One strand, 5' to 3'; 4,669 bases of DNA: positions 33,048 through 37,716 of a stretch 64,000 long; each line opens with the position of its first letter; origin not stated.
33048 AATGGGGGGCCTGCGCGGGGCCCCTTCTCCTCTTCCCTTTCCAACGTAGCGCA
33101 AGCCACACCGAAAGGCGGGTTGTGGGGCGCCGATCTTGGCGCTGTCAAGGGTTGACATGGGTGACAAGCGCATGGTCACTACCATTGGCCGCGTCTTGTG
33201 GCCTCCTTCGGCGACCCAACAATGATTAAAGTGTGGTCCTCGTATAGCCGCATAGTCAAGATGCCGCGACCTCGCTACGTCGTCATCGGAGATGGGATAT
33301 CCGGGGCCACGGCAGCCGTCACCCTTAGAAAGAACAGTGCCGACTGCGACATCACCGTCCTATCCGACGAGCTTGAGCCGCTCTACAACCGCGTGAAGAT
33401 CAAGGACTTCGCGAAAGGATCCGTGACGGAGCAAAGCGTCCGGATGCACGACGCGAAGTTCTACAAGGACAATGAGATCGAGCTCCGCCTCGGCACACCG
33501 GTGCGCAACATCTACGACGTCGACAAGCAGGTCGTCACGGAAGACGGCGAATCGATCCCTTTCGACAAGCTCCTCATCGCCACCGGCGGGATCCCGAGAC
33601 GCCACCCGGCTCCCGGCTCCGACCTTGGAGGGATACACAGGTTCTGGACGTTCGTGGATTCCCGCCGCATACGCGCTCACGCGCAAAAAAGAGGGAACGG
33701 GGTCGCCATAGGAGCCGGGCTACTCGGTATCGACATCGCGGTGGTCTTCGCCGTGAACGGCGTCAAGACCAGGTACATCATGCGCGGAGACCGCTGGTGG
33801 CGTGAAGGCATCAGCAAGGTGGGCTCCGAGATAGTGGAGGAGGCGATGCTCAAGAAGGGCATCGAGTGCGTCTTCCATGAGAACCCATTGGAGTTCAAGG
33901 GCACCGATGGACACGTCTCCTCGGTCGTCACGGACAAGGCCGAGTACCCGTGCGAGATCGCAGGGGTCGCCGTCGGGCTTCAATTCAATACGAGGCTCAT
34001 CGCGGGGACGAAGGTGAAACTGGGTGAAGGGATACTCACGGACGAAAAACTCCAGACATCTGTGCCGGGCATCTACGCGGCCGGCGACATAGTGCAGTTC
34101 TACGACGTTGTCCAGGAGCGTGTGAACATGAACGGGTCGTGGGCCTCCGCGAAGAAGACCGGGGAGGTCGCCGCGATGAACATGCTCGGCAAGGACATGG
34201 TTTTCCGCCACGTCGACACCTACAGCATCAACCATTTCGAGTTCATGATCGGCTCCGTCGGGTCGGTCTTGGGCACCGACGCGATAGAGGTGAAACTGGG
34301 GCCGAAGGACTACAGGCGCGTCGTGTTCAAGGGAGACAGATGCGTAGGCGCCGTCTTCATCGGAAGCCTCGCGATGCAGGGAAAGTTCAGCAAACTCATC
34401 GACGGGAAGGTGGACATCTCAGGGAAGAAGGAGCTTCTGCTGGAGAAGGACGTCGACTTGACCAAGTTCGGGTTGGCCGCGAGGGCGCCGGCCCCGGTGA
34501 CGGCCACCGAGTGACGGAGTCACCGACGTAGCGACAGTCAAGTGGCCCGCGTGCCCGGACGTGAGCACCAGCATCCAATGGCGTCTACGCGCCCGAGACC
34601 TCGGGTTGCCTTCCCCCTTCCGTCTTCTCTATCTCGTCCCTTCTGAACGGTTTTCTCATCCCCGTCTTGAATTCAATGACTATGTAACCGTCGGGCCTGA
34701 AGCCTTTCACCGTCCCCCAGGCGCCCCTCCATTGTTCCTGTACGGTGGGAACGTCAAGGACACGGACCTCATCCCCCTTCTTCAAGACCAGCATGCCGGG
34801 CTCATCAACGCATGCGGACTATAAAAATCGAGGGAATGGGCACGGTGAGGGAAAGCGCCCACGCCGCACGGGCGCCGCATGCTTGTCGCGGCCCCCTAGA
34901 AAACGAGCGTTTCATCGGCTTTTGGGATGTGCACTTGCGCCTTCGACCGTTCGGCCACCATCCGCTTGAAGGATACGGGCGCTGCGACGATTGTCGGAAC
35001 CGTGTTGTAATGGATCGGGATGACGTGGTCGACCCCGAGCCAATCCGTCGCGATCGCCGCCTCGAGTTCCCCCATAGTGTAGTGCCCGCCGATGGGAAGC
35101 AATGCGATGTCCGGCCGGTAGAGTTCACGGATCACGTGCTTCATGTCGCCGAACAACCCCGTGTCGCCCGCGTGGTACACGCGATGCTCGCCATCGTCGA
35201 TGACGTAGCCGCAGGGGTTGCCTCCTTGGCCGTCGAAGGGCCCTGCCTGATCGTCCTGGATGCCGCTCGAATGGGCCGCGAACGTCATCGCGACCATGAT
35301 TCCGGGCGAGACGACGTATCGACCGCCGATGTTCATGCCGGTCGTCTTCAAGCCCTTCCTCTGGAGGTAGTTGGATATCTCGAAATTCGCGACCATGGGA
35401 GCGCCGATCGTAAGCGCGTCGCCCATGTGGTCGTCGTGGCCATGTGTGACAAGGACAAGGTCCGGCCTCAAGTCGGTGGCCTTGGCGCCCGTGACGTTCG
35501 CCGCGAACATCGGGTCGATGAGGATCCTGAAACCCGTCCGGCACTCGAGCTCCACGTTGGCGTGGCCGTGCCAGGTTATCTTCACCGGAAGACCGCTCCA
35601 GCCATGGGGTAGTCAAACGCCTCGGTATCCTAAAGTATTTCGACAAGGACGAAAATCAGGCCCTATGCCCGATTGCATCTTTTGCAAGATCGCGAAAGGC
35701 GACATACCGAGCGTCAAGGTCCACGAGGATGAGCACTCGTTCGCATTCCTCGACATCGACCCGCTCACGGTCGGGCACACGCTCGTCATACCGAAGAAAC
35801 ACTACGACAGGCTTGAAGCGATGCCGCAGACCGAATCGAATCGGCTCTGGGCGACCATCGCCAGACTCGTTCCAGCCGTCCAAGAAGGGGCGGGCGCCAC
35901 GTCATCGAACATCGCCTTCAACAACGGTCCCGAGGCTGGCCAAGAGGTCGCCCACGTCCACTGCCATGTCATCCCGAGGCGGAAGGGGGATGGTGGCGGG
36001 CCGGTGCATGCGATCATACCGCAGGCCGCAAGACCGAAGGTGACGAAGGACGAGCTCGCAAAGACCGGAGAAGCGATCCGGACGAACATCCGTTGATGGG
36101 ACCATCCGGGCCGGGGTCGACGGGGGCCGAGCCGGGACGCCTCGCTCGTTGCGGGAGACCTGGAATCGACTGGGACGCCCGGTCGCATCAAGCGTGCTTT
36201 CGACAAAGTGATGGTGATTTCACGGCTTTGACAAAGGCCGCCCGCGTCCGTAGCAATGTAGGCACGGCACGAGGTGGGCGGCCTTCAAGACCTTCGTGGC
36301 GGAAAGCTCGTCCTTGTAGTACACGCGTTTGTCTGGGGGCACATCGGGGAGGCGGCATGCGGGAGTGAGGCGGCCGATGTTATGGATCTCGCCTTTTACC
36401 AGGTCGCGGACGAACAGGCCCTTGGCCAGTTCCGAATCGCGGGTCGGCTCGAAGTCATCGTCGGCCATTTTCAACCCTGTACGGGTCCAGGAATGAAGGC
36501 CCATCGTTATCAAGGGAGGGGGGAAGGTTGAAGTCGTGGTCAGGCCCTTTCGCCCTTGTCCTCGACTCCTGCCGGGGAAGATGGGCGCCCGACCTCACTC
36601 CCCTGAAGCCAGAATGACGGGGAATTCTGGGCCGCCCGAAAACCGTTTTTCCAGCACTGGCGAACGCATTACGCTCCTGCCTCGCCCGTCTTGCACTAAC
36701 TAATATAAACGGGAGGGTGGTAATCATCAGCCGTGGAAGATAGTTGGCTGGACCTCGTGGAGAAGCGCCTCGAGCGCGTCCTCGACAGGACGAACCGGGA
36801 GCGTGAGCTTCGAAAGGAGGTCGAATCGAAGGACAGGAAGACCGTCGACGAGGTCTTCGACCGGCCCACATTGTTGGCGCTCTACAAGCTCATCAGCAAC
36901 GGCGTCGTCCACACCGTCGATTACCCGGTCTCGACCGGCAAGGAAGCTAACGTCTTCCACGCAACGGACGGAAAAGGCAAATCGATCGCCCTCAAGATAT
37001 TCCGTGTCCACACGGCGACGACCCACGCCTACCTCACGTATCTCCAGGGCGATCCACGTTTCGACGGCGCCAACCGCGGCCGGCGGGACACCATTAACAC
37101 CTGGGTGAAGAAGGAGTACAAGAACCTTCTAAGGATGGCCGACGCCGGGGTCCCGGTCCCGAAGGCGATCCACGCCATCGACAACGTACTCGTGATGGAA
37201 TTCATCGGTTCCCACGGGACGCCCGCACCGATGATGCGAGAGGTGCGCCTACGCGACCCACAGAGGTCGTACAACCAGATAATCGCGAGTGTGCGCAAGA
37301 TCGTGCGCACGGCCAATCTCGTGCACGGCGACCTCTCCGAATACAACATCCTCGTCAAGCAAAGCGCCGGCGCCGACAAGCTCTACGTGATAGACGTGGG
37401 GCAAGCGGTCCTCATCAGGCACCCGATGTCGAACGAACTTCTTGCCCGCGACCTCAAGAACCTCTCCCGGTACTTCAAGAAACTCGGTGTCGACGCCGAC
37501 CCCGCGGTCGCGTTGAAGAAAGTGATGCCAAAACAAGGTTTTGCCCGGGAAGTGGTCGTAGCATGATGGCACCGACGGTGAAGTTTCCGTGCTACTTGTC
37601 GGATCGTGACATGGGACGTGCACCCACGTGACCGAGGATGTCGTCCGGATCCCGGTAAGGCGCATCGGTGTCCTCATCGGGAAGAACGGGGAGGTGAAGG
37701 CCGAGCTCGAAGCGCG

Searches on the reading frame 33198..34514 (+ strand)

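Call 11: search_protein_families(library=pfam, proteins=[window:33198-34514:+], max_evalue=0.001)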
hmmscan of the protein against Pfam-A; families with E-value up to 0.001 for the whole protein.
window:33198-34514:+ (438 aa): 5 families
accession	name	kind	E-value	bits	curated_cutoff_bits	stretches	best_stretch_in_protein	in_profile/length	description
PF07992.20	Pyr_redox_2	-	1.1e-43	150.2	26.1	1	26-303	2-278/291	Pyridine nucleotide-disulphide oxidoreductase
PF00070.33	Pyr_redox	-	3.7e-11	43.8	22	1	169-245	3-79/82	Pyridine nucleotide-disulphide oxidoreductase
PF13738.12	Pyr_redox_3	-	2.3e-10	40.6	30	1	76-296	78-305/305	Pyridine nucleotide-disulphide oxidoreductase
PF18267.7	Rubredoxin_C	-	3.9e-05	24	25.9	1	347-403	8-68/70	Rubredoxin NAD+ reductase C-terminal domain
PF01266.30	DAO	-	0.00088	19.3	27.9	0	27-58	2-31/353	FAD dependent oxidoreductase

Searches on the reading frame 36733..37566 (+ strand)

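Call 12: search_protein_families(library=pfam, proteins=[window:36733-37566:+], max_evalue=0.001)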
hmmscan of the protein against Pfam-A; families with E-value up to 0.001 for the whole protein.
window:36733-37566:+ (277 aa): 3 families
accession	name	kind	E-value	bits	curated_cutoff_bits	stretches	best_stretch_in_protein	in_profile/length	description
PF01163.29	RIO1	-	3.2e-54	183.8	22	1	73-254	1-180/187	RIO domain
PF06293.20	Kdo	-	2.4e-07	30.9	21.3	1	178-252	122-194/207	Lipopolysaccharide kinase (Kdo/WaaP) family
PF03109.22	ABC1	-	0.00018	21.1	22.9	0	139-233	129-222/244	ABC1 atypical kinase-like domain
